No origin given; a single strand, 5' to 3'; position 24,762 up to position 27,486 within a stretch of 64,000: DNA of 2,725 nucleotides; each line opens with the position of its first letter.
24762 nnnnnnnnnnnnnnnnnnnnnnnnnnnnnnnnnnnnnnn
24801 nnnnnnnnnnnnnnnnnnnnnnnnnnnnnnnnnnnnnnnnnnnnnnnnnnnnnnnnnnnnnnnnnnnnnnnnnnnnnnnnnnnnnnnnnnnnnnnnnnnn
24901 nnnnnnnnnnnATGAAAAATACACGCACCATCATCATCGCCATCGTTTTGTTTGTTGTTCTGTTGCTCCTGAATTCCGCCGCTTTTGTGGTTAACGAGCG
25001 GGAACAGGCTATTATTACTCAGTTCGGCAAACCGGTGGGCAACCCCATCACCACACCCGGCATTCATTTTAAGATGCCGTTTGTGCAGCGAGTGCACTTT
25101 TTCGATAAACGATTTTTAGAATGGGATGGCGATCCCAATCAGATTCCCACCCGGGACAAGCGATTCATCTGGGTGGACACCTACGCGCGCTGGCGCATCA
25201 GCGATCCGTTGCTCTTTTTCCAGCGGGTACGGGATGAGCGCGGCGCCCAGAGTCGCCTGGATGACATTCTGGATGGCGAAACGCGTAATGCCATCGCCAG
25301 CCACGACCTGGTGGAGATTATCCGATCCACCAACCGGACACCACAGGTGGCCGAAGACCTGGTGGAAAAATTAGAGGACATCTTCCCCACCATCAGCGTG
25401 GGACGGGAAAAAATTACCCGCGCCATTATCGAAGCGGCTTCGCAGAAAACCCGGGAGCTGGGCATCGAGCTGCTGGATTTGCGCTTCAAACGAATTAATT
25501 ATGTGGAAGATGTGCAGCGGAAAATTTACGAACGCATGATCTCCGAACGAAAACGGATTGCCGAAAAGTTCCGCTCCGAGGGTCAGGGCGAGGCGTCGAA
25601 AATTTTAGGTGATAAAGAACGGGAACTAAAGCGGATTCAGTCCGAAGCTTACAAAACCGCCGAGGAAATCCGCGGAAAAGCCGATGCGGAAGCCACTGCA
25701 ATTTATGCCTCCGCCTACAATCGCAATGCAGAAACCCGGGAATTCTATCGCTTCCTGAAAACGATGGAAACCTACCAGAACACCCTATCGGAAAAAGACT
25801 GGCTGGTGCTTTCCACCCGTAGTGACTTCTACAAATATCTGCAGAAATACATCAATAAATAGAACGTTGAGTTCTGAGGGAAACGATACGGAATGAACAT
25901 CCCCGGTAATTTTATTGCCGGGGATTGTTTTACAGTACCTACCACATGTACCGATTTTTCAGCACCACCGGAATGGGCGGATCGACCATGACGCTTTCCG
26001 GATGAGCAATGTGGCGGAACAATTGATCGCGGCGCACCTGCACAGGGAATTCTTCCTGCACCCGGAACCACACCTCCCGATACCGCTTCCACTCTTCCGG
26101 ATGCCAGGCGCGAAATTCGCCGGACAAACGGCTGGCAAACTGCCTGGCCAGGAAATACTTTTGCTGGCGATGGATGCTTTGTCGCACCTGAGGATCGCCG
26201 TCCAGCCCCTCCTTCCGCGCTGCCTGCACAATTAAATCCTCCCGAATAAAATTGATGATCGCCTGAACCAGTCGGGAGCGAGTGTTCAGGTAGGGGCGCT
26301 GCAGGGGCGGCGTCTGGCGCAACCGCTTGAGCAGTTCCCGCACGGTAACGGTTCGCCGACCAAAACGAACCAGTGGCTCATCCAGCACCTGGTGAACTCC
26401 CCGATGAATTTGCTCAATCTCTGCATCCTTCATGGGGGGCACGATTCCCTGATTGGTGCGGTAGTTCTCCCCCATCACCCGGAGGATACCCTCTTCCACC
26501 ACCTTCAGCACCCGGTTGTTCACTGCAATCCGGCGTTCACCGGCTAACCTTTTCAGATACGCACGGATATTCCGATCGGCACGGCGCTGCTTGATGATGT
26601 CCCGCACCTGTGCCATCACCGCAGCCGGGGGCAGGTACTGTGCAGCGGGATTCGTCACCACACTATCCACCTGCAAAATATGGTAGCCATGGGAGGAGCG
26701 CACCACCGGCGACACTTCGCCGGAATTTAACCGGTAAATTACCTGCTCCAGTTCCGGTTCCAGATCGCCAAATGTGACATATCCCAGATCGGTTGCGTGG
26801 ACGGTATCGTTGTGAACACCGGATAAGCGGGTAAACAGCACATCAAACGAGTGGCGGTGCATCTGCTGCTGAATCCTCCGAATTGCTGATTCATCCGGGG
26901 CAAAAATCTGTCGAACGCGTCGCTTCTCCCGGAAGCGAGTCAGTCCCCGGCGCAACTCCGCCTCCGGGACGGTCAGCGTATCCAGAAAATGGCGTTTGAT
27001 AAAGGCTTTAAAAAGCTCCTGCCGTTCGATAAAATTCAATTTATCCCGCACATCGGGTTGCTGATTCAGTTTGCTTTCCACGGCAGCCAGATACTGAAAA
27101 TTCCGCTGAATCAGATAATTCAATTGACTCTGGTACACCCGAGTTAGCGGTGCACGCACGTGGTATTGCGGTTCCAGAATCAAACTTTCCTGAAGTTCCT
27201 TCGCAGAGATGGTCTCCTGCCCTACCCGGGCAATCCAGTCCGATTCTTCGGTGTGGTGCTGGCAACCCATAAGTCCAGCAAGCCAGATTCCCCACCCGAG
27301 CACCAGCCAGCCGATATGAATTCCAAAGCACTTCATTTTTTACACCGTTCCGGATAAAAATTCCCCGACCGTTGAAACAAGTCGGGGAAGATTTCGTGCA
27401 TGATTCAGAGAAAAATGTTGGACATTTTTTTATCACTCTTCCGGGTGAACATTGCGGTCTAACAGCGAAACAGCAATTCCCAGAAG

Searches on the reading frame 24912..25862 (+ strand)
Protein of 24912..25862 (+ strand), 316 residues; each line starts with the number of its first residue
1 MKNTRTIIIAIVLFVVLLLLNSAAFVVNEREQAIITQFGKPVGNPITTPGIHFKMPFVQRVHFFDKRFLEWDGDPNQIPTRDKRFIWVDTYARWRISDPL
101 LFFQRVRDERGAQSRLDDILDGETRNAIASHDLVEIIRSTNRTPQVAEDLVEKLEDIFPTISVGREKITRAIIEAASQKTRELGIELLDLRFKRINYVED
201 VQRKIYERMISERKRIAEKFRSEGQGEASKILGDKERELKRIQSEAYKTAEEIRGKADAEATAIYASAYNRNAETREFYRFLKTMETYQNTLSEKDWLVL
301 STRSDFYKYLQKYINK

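Call 27: search_protein_families(library=pfam, proteins=[window:24912-25862:+], max_evalue=0.0001)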
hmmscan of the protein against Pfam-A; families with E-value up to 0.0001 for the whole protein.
window:24912-25862:+ (316 aa): 1 family
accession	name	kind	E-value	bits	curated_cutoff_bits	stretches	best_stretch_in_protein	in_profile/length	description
PF01145.31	Band_7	-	1.7e-30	106.8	23.6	1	26-225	2-175/176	SPFH domain / Band 7 family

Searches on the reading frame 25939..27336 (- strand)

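Call 68: search_protein_families(library=pfam, proteins=[window:25939-27336:-], max_evalue=0.00001)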
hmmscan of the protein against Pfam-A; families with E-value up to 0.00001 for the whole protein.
window:25939-27336:- (465 aa): 3 families
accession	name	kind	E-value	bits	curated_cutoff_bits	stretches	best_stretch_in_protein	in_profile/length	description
PF00639.27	Rotamase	-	1.6e-10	42.2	21.7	1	152-224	22-96/97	PPIC-type PPIASE domain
PF13145.12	Rotamase_2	-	8.5e-08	33.5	27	1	132-227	16-109/121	PPIC-type PPIASE domain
PF13616.12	Rotamase_3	-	9.3e-06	26.6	22.5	0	162-224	51-113/116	PPIC-type PPIASE domain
